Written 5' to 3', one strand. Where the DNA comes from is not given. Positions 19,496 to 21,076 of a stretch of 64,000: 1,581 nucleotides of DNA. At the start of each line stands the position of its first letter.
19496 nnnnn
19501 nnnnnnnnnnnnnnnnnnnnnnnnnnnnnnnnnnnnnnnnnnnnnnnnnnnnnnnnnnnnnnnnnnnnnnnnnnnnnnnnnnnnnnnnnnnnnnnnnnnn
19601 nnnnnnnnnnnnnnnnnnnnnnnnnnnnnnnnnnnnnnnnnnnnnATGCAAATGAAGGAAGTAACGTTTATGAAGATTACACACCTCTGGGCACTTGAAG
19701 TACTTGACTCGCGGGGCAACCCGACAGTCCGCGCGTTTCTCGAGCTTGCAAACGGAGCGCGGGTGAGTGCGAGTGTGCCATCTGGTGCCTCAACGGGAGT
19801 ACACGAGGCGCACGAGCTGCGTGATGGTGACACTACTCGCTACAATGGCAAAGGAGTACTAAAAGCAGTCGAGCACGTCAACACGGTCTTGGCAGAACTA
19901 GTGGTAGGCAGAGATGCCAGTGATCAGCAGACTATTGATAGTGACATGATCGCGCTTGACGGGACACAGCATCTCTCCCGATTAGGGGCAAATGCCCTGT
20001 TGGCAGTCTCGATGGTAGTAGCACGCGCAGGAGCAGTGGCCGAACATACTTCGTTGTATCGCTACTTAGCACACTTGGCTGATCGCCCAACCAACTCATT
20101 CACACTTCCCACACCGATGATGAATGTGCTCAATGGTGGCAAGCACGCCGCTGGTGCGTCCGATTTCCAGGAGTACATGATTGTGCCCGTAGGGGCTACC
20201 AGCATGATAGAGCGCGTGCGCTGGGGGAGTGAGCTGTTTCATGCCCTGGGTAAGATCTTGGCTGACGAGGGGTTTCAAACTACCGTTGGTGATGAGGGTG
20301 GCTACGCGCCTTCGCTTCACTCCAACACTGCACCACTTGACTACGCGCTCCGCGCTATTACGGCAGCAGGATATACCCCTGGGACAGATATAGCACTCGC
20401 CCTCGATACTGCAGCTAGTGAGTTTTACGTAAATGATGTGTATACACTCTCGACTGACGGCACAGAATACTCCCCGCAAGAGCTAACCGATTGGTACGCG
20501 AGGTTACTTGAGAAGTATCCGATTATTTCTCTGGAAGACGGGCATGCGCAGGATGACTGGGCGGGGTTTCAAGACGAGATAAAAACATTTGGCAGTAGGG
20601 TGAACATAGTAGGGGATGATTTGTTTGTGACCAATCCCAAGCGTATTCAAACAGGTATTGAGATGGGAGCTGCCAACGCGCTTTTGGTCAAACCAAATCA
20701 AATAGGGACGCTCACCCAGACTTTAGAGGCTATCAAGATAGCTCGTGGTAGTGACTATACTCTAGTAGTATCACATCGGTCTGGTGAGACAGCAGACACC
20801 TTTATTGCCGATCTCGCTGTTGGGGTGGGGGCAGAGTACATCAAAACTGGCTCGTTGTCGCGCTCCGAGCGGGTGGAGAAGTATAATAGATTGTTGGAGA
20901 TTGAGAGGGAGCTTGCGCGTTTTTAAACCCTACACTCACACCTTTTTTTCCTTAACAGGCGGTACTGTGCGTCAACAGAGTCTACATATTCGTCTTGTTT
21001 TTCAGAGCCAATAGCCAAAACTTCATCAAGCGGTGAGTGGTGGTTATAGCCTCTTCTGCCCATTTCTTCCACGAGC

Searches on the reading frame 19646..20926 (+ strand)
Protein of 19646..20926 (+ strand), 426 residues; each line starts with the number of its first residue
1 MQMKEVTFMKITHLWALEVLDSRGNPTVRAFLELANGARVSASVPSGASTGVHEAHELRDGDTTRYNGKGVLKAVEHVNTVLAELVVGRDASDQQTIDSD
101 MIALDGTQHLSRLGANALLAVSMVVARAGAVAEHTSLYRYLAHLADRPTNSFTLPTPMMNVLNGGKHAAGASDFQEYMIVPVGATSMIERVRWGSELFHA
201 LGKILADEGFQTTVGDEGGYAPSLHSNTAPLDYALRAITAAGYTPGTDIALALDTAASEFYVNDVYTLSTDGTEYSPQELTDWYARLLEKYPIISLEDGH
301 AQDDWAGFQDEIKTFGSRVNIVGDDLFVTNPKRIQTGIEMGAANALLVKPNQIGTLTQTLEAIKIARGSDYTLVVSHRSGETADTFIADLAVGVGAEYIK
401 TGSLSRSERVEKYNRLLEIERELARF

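Call 39: find_related_loci(query=window:19646-20926:+, collection=genome_contigs, flank=10000)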
Query window:19646-20926:+ (426 aa) in genome_contigs; peptide patterns used: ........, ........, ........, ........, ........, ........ (x = any residue, [..] = any of these).
600 stretches matched a pattern (row limit reached: there are more); 589 encode a relative of the query (tblastn E <= 1e-3); the best 80 are kept; 80 distinct loci.
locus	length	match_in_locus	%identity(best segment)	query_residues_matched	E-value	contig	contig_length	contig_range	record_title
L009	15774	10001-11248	56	9-423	3e-148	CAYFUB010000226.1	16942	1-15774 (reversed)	MAG TPA_asm: uncultured Pirellulales bacterium isolate ERP108616_co1_197 genome assembly, contig: k119_780761, whole gen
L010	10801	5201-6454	53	8-426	5e-146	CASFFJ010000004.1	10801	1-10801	uncultured Christensenella sp. isolate Batch5_idba_bin.461 genome assembly, contig: Batch5_idba_bin.461.fa_k87_2354023,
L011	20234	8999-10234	56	11-423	3e-144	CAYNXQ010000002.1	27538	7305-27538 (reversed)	MAG TPA_asm: uncultured Gammaproteobacteria bacterium isolate SRP193066_co2_32 genome assembly, contig: NODE_904_length_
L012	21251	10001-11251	54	8-426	5e-144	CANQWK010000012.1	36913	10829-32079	MAG: uncultured Clostridia bacterium isolate Lapin-014__bin47 genome assembly, contig: Lapin-014__NODE_804_length_36913_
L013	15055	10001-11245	53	10-423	2e-143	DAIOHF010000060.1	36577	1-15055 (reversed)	MAG TPA_asm: Sedimentisphaerales bacterium isolate CTOTU29512 NODE_768_length_36577_cov_14.551038, whole genome shotgun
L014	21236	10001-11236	53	9-425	8e-143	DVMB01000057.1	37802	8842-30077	MAG TPA_asm: Candidatus Onthoplasma faecigallinarum isolate 5992 CHK70__C470705_L37802_ERR2241760, whole genome shotgun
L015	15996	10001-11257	53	3-423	7e-143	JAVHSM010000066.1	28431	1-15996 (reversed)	MAG: Candidatus Magasanikbacteria bacterium isolate WB02no7_39_12 NODE_718_length_28431_cov_8.304412, whole genome shotg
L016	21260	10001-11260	54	5-423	2e-142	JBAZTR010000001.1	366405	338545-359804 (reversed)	MAG: Patescibacteria group bacterium isolate SO_2017_GW1_208 NODE_201_length_366405_cov_3.417661_OW334_2017, whole genom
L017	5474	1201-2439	54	9-423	4e-143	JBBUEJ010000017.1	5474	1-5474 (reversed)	MAG: Patescibacteria group bacterium isolate H51-bin093_1 H51_bin093_1_000000000017, whole genome shotgun sequence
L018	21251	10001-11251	56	1-423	5e-142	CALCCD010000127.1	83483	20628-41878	MAG TPA_asm: uncultured cyanobacterium isolate SRR3401485_bin.73_CONCOCT_v1.1_MAG genome assembly, contig: ERZ1740068.27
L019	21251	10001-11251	54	10-425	3e-142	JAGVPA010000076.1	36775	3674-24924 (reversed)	MAG: bacterium isolate DeMMO3_36 c_000000002118, whole genome shotgun sequence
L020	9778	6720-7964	56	10-423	5e-142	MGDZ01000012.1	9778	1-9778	MAG: Candidatus Uhrbacteria bacterium RIFCSPHIGHO2_02_FULL_57_19 rifcsphigho2_02_scaffold_15146, whole genome shotgun se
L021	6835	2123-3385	54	7-424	3e-142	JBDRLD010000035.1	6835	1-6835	MAG: Candidatus Uhrbacteria bacterium isolate MEGAHIT-group-1.76 k141_9038360, whole genome shotgun sequence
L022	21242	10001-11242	53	9-424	1e-141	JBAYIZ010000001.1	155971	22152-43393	MAG: Candidatus Magasanikiibacteriota bacterium isolate SO_2016_GW1_43 scaffold00221_OW334_2016, whole genome shotgun se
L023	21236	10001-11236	55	11-424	9e-142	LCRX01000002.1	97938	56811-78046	MAG: Candidatus Magasanikbacteria bacterium GW2011_GWA2_56_11 UY92_C0002, whole genome shotgun sequence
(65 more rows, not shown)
